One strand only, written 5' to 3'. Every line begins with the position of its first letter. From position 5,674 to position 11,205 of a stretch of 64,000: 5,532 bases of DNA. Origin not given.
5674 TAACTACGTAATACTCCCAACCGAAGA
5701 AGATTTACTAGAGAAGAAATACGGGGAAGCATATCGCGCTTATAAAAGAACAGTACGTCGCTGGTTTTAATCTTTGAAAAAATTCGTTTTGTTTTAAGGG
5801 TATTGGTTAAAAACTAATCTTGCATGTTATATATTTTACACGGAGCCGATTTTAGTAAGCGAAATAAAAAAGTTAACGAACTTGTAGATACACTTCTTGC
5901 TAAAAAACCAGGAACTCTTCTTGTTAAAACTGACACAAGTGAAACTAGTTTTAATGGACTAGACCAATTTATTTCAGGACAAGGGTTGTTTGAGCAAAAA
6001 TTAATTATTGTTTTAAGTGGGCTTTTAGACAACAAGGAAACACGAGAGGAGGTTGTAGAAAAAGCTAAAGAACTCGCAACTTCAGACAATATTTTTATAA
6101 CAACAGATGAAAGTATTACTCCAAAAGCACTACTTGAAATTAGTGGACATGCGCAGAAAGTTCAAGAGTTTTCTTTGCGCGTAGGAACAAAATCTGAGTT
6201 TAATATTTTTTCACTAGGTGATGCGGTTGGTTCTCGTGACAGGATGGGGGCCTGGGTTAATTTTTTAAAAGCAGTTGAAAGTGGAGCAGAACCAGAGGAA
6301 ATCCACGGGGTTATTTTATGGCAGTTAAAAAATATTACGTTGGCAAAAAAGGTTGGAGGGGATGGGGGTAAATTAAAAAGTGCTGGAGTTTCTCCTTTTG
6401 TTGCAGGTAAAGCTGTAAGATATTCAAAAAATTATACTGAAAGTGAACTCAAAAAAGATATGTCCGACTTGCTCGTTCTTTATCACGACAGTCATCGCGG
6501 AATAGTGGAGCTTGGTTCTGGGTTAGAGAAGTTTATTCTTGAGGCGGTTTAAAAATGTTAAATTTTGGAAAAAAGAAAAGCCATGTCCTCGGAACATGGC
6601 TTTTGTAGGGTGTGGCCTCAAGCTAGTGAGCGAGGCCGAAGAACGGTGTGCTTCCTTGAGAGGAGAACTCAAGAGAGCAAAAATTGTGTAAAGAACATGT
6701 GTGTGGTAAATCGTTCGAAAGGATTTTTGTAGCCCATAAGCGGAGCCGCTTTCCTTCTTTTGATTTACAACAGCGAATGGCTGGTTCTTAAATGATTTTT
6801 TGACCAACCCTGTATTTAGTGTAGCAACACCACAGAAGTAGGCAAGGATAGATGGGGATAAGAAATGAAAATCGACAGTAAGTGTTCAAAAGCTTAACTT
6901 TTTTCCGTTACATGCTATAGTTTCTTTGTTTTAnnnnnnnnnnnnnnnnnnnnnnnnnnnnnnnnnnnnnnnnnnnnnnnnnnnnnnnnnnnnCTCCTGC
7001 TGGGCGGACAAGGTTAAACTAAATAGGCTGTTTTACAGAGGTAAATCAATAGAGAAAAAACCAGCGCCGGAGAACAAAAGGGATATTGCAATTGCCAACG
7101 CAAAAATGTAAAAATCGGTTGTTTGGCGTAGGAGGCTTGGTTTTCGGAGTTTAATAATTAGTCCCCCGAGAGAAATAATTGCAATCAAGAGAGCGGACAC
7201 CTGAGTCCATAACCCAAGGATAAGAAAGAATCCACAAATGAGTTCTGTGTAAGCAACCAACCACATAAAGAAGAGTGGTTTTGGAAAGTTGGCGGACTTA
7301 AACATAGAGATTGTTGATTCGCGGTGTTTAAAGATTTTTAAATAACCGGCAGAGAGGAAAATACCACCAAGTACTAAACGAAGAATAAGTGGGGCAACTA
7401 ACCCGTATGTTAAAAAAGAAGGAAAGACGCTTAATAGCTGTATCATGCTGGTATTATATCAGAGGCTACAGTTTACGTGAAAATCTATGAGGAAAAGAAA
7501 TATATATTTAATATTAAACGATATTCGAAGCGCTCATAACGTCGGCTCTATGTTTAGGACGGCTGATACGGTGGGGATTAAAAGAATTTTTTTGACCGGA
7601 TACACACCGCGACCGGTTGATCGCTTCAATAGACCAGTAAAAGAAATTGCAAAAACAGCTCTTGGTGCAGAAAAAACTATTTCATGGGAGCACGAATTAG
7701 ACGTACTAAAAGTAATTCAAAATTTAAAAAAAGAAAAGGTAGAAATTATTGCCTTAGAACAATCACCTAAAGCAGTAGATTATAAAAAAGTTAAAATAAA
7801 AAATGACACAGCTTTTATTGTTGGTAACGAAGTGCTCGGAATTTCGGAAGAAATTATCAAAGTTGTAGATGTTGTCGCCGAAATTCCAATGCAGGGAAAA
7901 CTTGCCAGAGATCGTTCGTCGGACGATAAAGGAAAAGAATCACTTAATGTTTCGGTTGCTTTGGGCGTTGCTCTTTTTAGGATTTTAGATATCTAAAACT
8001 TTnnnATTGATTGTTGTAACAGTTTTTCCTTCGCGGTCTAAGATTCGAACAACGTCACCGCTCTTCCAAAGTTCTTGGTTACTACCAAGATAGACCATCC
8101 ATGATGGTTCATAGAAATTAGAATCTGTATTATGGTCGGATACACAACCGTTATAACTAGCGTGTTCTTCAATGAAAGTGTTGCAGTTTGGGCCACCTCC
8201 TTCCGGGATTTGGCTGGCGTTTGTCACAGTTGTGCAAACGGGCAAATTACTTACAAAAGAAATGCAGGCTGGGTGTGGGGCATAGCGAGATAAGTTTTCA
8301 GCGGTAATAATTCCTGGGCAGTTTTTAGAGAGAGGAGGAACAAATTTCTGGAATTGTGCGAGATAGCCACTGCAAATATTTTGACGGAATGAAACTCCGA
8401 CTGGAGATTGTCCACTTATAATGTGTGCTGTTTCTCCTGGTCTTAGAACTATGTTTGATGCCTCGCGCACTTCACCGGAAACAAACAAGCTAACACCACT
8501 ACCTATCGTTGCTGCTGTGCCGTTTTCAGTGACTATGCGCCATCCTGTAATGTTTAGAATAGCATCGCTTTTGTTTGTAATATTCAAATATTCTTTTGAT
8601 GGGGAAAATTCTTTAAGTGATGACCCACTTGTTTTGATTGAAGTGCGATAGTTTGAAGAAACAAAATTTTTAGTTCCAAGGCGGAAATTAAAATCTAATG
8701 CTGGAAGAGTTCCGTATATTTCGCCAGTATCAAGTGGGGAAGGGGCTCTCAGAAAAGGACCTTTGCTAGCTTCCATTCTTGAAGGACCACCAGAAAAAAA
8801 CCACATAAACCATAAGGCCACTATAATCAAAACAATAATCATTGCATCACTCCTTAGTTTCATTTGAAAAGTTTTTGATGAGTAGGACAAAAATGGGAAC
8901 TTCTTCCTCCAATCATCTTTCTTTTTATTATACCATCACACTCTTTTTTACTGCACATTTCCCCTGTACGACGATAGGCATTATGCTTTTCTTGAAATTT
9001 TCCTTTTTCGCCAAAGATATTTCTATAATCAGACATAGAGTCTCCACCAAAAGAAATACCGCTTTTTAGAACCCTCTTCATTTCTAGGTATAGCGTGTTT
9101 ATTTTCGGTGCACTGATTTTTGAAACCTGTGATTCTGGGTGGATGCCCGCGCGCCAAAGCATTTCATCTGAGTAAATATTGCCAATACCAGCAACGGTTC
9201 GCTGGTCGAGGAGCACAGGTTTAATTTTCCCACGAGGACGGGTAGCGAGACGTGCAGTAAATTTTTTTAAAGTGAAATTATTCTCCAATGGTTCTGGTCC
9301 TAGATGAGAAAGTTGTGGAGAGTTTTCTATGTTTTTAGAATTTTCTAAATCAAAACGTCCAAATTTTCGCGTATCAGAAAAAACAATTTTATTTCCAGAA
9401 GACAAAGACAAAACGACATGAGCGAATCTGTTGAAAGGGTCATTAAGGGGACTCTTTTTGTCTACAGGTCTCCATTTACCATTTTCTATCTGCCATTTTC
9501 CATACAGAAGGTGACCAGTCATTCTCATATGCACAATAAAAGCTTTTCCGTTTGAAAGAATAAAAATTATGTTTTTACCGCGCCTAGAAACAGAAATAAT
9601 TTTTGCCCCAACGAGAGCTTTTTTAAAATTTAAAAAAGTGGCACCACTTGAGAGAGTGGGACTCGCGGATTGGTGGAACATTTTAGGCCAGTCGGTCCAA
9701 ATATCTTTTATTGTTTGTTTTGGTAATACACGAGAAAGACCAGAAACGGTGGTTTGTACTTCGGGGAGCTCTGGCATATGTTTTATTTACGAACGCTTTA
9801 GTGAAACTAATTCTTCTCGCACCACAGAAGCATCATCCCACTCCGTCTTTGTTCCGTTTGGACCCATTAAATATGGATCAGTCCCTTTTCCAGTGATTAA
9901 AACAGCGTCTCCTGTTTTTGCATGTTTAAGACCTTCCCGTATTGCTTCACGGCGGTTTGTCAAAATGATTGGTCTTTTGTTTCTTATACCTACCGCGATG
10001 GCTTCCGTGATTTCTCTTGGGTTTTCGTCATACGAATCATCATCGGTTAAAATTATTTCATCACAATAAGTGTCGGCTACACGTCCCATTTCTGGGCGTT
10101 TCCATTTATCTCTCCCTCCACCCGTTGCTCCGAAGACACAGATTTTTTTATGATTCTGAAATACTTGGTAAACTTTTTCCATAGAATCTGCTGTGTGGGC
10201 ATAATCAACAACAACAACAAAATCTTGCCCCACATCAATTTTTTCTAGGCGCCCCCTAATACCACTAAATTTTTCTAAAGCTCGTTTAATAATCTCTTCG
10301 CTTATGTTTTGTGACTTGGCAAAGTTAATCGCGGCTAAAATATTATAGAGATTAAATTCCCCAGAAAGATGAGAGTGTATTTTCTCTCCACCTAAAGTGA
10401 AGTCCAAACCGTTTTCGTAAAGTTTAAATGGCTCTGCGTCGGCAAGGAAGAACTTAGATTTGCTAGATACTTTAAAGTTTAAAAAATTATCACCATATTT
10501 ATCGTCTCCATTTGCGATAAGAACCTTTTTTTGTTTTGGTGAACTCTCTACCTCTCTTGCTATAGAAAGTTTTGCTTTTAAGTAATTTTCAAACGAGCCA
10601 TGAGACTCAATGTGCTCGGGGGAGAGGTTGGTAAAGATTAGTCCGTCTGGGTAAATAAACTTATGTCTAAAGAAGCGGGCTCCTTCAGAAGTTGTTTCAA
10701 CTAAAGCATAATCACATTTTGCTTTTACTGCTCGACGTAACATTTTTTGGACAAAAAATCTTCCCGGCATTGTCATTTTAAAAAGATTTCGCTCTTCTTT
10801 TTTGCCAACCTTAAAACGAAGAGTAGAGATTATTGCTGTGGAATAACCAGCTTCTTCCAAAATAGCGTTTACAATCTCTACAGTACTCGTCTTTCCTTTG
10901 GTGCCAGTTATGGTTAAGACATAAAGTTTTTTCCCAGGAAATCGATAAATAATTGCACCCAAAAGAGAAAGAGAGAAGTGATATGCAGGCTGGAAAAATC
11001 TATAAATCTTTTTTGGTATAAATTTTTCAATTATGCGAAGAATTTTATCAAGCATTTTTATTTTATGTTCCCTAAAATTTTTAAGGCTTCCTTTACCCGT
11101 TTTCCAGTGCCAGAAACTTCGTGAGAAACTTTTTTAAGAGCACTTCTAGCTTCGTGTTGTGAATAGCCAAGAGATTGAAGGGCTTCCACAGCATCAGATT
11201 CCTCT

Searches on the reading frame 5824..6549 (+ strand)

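Call 85: search_protein_families(library=pfam, proteins=[window:5824-6549:+], max_evalue=0.00001)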
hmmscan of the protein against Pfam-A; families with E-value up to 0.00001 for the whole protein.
window:5824-6549:+ (242 aa): 1 family
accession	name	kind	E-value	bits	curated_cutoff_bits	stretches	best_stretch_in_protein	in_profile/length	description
PF21694.2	DNA_pol3_delta_C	-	1.1e-07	32.3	27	1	127-240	3-120/121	DNA polymerase III delta subunit, C-terminal domain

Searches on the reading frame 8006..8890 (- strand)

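Call 84: search_protein_families(library=pfam, proteins=[window:8006-8890:-], max_evalue=0.00001)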
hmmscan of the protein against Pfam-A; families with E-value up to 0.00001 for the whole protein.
window:8006-8890:- (295 aa): 1 family
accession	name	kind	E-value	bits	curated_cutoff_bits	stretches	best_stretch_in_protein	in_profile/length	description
PF00932.25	LTD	-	1.2e-06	29.3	34.3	1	96-162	22-72/109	Lamin Tail Domain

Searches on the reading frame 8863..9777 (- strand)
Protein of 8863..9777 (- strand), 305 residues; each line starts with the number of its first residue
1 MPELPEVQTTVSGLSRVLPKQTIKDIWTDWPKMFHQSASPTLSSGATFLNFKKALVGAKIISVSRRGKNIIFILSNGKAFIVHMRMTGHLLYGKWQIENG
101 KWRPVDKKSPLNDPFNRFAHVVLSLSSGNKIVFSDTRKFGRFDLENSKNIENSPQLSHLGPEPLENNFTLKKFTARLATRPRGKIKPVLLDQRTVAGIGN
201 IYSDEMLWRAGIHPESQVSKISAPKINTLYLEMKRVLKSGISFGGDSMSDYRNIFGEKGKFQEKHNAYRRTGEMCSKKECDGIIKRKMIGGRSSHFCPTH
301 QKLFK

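Call 84: search_protein_families(library=pfam, proteins=[window:8863-9777:-], max_evalue=0.00001)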
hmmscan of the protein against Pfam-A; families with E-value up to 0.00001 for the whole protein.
window:8863-9777:- (305 aa): 2 families
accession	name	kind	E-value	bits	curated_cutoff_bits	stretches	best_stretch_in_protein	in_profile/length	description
PF01149.29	Fapy_DNA_glyco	-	8.3e-27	94.6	25.5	1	1-142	1-117/117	Formamidopyrimidine-DNA glycosylase N-terminal domain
PF06831.19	H2TH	-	8.9e-27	93.4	34.7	1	159-250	1-91/93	Formamidopyrimidine-DNA glycosylase H2TH domain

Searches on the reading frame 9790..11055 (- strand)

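Call 84: search_protein_families(library=pfam, proteins=[window:9790-11055:-], max_evalue=0.00001)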
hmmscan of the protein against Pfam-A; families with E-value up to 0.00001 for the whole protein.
window:9790-11055:- (422 aa): 2 families
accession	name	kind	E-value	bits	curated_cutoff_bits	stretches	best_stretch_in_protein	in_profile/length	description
PF08245.18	Mur_ligase_M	-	3.6e-33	115.7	24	1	49-244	1-198/200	Mur ligase middle domain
PF02875.26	Mur_ligase_C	-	3.2e-24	86.6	28.4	1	268-391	1-127/127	Mur ligase, glutamate ligase domain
